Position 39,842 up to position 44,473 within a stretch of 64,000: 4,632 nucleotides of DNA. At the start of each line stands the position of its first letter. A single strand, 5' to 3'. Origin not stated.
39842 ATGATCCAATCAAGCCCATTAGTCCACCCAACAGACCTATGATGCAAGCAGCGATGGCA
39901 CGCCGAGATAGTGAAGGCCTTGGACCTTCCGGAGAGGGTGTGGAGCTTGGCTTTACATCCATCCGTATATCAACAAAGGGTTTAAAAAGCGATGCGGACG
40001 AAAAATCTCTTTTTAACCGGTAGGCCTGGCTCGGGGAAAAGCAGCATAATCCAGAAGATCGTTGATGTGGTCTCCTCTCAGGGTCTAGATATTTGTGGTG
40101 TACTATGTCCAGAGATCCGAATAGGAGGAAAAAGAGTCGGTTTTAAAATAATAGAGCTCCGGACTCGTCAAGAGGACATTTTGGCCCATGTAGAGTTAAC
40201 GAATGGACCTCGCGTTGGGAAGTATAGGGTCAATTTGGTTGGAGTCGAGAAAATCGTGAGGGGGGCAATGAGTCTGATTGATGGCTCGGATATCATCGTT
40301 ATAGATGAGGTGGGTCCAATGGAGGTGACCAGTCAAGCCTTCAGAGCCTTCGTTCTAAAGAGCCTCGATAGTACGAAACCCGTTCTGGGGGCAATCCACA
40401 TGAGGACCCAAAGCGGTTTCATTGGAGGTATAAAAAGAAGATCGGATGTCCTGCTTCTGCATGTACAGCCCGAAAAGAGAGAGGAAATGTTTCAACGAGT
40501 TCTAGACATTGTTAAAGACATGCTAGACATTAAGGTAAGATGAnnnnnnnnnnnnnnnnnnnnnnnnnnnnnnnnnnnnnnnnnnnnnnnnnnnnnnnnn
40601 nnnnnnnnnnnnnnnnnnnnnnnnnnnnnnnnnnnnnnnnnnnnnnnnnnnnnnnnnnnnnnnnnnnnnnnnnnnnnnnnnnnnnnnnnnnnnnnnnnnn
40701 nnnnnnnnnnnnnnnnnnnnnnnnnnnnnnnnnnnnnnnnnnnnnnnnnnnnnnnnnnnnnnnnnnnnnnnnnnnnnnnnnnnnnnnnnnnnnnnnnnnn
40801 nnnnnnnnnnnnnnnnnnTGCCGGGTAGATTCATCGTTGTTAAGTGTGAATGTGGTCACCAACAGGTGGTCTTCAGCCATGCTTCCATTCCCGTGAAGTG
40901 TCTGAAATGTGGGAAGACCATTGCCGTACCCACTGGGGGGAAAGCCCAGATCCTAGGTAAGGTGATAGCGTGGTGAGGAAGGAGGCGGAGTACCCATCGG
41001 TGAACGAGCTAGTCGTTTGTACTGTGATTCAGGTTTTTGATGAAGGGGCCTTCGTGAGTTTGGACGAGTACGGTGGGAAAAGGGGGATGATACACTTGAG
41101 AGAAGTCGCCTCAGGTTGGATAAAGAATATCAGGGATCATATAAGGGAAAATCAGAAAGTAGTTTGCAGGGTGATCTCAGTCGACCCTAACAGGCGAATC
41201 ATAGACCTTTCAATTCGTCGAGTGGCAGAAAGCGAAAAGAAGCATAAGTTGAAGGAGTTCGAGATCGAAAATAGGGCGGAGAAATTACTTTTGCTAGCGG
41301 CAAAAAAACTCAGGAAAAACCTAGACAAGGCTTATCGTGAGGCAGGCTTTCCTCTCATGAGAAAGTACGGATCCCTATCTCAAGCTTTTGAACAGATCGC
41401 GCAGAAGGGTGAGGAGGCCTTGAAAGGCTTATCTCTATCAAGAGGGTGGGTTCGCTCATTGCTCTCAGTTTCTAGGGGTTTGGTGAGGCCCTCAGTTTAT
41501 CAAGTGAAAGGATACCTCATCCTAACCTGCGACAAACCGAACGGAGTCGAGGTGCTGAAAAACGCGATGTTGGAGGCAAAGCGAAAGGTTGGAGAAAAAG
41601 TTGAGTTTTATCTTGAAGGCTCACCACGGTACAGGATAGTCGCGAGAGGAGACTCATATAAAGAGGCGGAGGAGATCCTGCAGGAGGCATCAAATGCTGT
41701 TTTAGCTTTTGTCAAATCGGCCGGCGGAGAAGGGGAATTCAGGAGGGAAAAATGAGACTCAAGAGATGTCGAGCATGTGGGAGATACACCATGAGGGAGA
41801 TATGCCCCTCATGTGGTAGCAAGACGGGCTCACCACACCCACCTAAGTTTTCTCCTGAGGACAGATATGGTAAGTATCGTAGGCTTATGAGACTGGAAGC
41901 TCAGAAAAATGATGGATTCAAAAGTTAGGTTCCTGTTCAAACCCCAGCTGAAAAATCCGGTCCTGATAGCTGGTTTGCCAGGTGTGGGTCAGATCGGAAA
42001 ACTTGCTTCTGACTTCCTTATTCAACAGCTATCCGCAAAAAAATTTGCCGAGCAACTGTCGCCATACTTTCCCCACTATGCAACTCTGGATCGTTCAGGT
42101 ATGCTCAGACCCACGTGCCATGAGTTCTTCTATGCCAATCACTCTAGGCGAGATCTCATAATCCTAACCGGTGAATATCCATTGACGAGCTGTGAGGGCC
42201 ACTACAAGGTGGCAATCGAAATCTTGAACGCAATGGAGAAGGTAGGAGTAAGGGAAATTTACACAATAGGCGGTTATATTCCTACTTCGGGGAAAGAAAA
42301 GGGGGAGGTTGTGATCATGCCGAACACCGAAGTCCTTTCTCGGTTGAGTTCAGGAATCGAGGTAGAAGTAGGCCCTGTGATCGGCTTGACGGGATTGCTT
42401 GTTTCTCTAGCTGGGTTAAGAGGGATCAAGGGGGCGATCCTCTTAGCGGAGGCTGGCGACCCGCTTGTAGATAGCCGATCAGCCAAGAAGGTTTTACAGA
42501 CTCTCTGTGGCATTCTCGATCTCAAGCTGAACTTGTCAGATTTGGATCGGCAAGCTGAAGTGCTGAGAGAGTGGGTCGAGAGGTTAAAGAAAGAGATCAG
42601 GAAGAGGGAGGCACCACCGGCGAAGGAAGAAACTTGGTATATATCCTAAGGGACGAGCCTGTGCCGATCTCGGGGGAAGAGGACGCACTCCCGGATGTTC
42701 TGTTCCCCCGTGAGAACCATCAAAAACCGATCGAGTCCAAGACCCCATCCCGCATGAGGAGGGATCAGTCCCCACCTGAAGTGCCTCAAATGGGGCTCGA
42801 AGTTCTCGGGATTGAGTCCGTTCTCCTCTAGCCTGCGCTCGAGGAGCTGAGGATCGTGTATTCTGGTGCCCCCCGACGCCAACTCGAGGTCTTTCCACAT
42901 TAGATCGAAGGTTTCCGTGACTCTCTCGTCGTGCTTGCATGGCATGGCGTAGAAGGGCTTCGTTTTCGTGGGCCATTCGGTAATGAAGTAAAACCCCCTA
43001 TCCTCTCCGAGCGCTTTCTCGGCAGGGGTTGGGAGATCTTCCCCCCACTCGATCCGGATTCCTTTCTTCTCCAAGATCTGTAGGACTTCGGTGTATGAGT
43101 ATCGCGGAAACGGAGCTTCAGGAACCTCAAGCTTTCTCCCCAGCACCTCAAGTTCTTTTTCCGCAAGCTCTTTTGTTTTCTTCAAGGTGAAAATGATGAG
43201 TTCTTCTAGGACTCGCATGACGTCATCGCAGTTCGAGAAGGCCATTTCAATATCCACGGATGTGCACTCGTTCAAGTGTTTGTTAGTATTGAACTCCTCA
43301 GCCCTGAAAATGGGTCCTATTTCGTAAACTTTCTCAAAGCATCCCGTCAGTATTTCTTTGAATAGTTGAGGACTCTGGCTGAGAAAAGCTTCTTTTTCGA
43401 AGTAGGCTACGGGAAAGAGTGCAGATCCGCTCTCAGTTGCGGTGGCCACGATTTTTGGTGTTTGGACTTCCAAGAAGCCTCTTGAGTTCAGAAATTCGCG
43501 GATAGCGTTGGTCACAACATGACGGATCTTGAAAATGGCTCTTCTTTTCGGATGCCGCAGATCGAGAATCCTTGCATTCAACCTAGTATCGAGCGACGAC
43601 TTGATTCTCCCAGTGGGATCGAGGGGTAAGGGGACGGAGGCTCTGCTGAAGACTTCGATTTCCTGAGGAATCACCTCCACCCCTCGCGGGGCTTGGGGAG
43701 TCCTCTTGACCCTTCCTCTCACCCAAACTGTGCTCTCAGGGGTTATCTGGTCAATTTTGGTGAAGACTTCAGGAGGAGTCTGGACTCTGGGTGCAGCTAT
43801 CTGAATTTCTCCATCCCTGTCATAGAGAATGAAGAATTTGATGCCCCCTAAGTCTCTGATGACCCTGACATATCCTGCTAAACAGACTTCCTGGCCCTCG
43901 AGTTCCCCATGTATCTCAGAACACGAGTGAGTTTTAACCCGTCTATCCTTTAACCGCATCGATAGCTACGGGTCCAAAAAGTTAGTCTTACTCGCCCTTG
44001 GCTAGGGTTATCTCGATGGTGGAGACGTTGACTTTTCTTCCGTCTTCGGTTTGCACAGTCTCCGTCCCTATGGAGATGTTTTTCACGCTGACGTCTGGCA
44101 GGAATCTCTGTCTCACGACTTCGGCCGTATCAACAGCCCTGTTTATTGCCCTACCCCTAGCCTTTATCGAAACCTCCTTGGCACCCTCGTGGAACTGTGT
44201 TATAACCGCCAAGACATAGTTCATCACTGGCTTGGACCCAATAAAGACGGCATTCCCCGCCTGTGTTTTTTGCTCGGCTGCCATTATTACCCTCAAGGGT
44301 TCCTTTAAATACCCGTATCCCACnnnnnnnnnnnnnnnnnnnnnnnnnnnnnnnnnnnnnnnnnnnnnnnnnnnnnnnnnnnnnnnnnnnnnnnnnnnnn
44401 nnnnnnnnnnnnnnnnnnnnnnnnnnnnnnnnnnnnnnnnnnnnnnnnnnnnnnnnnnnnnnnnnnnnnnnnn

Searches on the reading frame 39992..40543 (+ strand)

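Call 3: search_protein_families(library=pfam, proteins=[window:39992-40543:+], max_evalue=0.01)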
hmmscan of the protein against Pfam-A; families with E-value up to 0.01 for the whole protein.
window:39992-40543:+ (183 aa): 11 families
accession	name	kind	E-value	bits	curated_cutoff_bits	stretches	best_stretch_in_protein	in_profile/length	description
PF03266.21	NTPase_1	-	1.3e-49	168.7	23.9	1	5-171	1-168/168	NTPase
PF13245.12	AAA_19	-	0.00037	21.1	25.1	1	3-40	11-49/134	AAA domain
PF03308.22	MeaB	-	0.00087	18.8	23.1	1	2-108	32-135/273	Methylmalonyl Co-A mutase-associated GTPase MeaB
PF13604.12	AAA_30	-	0.0019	18.4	27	1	7-43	22-57/191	AAA domain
PF05673.19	DUF815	-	0.0022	17.6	23.8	1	3-37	53-87/249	Protein of unknown function (DUF815)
PF13401.12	AAA_22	-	0.0026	18.5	27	1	4-73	6-60/130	AAA domain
PF10649.15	DUF2478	-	0.0028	17.7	22.3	1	11-143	7-138/159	Protein of unknown function (DUF2478)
PF07728.20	AAA_5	-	0.0051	17.2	22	0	5-107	1-75/139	AAA domain (dynein-related subfamily)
PF24883.2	NPHP3_N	-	0.0066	17.1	24.8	0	5-36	24-55/164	Nephrocystin 3, N-terminal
PF13191.12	AAA_16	-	0.0072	17.3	32.6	1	3-31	24-52/167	AAA ATPase domain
PF13555.12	AAA_29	-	0.0076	16.4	27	0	5-24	24-43/61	P-loop containing region of AAA domain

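Call 4: search_protein_families(library=ncbifam, proteins=[window:39992-40543:+], max_evalue=0.01)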
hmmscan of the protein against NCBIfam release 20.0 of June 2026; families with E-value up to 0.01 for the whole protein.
window:39992-40543:+ (183 aa): 5 families
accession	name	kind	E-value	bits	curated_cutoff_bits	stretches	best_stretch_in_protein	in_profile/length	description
NF010248.0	PRK13695.1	equivalog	1.1e-49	168.6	156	1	4-177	4-178/180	NTPase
TIGR00750.1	lao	equivalog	0.0024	17.1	240.75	1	2-108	33-136/300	methylmalonyl Co-A mutase-associated GTPase MeaB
TIGR01448.2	helicase_RecD2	equivalog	0.0033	15.6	500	1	4-34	332-362/713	SF1B family DNA helicase RecD2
TIGR00595.1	priA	equivalog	0.0064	15.1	230.35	1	7-96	1-87/509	replication restart helicase PriA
NF004066.1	PRK05580.1-3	equivalog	0.0068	14.7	813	1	4-106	272-375/788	primosomal protein N'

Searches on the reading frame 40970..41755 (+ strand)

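Call 45: search_protein_families(library=pfam, proteins=[window:40970-41755:+], max_evalue=0.00001)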
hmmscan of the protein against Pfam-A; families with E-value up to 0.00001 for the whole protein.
window:40970-41755:+ (261 aa): 2 families
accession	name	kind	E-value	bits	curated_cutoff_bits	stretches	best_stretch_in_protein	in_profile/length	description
PF07541.17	EIF_2_alpha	-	2.2e-22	79.6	22.8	1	121-228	1-112/114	Eukaryotic translation initiation factor 2 alpha subunit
PF00575.29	S1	-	1e-08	35.8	22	1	10-83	3-74/74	S1 RNA binding domain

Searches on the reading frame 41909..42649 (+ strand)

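Call 45: search_protein_families(library=pfam, proteins=[window:41909-42649:+], max_evalue=0.00001)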
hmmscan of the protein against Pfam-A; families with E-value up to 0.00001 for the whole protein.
window:41909-42649:+ (246 aa): 1 family
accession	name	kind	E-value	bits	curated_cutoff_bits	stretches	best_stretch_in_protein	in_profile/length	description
PF09754.15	PAC2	-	4.1e-34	118.7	25.8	1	19-226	1-214/215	PAC2 family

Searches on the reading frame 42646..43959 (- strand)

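Call 45: search_protein_families(library=pfam, proteins=[window:42646-43959:-], max_evalue=0.00001)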
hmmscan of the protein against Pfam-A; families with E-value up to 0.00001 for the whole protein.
window:42646-43959:- (437 aa): 2 families
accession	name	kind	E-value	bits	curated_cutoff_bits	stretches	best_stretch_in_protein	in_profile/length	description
PF00152.25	tRNA-synt_2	-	5e-86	289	25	1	123-431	2-307/308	tRNA synthetases class II (D, K and N)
PF01336.31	tRNA_anti-codon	-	2.7e-13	50.1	27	1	25-103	1-74/75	OB-fold nucleic acid binding domain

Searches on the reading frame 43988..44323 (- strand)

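Call 45: search_protein_families(library=pfam, proteins=[window:43988-44323:-], max_evalue=0.00001)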
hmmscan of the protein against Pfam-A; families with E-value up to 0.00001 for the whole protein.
window:43988-44323:- (111 aa): 1 family
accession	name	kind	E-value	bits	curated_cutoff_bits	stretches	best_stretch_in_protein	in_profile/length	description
PF01918.27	Alba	-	1.3e-22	79.8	25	1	24-86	1-65/66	Alba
